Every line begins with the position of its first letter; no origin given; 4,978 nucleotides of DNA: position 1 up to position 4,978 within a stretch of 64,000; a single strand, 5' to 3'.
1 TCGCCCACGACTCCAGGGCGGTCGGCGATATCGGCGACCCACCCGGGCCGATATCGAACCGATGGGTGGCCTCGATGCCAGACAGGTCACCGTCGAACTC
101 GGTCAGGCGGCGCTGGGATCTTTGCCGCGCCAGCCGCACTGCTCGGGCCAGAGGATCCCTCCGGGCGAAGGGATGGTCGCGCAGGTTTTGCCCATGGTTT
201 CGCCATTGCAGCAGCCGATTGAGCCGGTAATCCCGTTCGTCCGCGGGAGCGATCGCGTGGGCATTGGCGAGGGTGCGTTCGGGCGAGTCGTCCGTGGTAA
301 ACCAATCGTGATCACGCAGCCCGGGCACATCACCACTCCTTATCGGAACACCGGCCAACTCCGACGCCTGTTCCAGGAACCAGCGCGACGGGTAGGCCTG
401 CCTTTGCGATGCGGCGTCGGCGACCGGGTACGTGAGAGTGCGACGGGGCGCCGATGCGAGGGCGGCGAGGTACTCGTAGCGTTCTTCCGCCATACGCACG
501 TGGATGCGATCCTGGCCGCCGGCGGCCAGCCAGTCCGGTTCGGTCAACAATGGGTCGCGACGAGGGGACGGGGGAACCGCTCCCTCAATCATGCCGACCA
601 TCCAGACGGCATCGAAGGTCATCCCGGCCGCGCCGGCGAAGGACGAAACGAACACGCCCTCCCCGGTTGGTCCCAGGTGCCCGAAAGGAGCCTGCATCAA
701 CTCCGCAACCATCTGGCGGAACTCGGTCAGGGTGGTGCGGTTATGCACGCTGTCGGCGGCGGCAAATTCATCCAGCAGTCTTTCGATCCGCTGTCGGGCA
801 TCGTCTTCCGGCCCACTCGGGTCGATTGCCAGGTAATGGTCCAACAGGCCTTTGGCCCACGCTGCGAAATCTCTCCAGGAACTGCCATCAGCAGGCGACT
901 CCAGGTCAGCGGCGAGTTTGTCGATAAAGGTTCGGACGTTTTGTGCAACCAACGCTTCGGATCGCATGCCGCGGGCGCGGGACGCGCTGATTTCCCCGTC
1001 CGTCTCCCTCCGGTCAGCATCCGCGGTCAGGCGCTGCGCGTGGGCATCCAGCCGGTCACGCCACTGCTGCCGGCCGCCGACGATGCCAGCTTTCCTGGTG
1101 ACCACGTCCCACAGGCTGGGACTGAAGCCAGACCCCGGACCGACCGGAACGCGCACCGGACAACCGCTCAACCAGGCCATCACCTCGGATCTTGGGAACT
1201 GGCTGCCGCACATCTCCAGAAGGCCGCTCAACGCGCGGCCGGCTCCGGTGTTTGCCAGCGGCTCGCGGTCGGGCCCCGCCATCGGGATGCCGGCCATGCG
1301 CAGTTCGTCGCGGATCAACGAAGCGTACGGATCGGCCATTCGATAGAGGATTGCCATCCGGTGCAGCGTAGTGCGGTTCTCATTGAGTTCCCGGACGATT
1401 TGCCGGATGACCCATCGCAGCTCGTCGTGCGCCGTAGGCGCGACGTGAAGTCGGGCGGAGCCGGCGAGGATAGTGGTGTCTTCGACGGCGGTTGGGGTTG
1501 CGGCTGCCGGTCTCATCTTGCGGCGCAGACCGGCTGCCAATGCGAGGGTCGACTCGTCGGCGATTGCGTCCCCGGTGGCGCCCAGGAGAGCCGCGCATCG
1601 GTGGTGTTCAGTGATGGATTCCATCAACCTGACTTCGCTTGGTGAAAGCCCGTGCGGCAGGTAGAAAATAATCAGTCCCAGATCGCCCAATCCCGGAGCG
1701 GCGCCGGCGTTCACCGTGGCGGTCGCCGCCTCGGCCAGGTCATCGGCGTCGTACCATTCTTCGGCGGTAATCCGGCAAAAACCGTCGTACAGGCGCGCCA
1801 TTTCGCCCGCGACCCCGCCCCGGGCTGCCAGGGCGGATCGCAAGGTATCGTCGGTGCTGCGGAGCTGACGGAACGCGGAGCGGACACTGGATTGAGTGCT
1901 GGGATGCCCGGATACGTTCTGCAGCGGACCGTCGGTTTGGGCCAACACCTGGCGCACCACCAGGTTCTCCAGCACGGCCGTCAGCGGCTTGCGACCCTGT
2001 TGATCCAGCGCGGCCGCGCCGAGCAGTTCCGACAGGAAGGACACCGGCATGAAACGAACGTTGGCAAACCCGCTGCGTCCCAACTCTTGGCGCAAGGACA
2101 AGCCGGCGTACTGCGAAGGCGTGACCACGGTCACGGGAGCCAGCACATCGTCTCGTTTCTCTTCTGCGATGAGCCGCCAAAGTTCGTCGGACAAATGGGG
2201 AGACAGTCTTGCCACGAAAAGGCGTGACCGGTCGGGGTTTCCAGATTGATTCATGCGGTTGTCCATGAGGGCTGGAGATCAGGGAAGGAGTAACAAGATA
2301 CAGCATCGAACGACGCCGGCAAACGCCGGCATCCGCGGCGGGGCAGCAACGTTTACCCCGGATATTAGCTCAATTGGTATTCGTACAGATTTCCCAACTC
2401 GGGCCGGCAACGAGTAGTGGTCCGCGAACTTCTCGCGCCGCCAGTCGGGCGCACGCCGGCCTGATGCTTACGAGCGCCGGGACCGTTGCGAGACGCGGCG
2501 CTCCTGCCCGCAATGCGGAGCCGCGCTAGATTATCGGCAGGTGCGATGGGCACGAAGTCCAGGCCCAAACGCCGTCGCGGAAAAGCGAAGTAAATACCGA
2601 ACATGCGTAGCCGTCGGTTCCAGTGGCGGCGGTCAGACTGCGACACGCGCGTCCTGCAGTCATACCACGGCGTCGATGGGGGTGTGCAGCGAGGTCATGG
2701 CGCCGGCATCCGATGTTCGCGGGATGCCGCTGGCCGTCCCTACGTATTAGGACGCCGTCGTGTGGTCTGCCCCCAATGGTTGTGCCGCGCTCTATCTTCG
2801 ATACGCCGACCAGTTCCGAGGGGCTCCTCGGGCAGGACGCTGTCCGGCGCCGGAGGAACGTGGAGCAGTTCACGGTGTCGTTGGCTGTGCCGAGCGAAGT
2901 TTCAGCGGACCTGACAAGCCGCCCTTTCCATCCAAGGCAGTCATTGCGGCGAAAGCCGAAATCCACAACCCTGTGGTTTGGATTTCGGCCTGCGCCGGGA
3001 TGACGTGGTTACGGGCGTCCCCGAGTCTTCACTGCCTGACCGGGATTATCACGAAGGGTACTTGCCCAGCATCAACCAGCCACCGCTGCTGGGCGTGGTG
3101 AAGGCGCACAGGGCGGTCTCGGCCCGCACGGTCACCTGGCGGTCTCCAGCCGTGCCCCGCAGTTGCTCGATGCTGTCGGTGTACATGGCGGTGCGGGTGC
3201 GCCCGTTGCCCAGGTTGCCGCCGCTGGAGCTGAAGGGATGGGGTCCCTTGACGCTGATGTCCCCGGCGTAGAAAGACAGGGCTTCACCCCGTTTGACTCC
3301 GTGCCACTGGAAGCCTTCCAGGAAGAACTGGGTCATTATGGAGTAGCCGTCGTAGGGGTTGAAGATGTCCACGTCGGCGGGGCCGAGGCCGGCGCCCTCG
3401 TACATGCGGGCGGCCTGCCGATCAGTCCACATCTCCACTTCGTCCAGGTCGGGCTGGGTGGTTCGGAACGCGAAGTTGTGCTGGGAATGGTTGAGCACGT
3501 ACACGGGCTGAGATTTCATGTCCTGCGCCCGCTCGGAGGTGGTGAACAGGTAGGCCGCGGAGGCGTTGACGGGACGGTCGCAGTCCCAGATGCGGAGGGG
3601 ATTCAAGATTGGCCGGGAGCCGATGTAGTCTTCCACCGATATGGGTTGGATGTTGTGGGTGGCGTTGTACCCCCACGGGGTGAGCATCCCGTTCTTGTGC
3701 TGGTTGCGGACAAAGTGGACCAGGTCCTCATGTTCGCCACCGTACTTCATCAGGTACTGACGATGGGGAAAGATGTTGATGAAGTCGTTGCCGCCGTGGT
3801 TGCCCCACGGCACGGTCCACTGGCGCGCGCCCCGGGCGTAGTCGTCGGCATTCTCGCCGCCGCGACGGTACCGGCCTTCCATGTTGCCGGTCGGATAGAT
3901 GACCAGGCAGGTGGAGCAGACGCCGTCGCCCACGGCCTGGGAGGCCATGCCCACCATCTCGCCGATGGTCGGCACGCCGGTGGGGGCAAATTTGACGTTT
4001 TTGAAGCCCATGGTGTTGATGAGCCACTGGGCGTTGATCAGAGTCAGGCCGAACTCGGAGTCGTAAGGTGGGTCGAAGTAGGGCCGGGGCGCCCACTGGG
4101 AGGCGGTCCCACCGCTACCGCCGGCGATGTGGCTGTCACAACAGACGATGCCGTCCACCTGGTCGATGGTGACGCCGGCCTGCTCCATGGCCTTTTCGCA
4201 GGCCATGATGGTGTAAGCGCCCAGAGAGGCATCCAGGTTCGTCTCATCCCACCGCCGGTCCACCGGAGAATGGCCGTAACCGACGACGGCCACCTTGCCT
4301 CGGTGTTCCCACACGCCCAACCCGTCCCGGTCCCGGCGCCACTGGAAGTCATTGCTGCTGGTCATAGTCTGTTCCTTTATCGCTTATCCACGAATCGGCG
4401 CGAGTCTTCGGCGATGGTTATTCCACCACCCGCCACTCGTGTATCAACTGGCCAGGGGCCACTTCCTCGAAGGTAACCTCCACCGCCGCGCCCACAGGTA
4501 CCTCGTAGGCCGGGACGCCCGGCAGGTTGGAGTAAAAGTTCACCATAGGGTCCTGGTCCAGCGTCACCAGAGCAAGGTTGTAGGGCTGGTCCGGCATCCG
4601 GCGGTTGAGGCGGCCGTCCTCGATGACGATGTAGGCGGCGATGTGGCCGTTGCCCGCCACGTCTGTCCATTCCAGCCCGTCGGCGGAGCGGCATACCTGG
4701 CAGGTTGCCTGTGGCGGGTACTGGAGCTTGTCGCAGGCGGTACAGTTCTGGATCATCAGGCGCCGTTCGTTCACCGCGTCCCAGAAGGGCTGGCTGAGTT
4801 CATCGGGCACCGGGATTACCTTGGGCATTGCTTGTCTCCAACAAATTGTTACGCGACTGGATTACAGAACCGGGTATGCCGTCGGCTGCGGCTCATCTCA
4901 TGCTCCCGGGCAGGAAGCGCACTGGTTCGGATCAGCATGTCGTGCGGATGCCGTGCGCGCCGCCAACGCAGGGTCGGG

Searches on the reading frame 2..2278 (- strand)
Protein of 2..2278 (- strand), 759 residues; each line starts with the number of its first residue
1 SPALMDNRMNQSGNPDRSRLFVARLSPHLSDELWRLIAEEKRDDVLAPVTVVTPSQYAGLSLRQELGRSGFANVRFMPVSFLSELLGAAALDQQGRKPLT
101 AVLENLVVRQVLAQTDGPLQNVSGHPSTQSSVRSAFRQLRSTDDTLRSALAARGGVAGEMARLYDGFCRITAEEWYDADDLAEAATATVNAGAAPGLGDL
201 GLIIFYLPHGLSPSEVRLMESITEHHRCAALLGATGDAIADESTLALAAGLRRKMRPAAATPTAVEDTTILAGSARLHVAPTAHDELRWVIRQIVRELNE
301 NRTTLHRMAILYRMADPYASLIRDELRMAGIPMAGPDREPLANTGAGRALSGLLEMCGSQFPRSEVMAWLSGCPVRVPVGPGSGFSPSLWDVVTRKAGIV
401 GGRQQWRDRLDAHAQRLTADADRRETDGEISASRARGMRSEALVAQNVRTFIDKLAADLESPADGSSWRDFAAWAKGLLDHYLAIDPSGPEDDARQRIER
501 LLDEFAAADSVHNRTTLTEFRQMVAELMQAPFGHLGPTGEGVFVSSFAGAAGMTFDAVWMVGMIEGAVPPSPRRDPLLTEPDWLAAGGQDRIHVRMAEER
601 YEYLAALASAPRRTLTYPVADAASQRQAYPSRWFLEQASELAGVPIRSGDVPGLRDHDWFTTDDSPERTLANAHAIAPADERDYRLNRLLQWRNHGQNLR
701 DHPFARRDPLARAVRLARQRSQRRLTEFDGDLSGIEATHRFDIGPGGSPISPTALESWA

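Call 11: search_protein_families(library=pfam, proteins=[window:2-2278:-], max_evalue=0.001)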
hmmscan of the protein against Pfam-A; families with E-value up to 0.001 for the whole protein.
window:2-2278:- (759 aa): 1 family
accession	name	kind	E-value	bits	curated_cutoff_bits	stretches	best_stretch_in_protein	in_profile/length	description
PF13361.12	UvrD_C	-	8.2e-05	22.6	25.6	0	274-333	41-98/350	UvrD-like helicase C-terminal domain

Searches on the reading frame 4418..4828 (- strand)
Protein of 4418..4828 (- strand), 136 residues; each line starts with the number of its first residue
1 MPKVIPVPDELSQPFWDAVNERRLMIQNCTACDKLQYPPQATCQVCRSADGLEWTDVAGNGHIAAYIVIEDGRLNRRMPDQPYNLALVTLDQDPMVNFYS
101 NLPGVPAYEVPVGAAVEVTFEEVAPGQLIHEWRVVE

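Call 11: search_protein_families(library=pfam, proteins=[window:4418-4828:-], max_evalue=0.001)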
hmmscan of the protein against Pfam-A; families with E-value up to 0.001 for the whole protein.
window:4418-4828:- (136 aa): 2 families
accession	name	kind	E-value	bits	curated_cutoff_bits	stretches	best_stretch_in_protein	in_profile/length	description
PF12172.15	zf-ChsH2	-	7.8e-11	42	23.2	1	16-49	1-34/37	ChsH2, rubredoxin-like zinc ribbon domain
PF01796.24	OB_ChsH2_C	-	1.9e-08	34.6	27.1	1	54-121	1-65/65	ChsH2, C-terminal OB-fold domain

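Call 20: find_encoding_contigs(protein=window:4418-4828:-, flank=10000, max_places=6)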
Protein window:4418-4828:- (136 aa): 1 contig read that carries it; 1 place shown.
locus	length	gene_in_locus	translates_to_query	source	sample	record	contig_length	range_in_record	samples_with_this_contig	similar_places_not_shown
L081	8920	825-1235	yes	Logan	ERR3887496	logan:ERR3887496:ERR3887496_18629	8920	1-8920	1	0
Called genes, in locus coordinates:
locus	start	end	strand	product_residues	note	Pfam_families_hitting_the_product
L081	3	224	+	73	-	?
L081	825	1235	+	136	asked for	PF12172:zf-ChsH2, PF01796:OB_ChsH2_C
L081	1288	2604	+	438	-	PF22691:Thiolase_C_1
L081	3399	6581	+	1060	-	PF12705:PDDEXK_1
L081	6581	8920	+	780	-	?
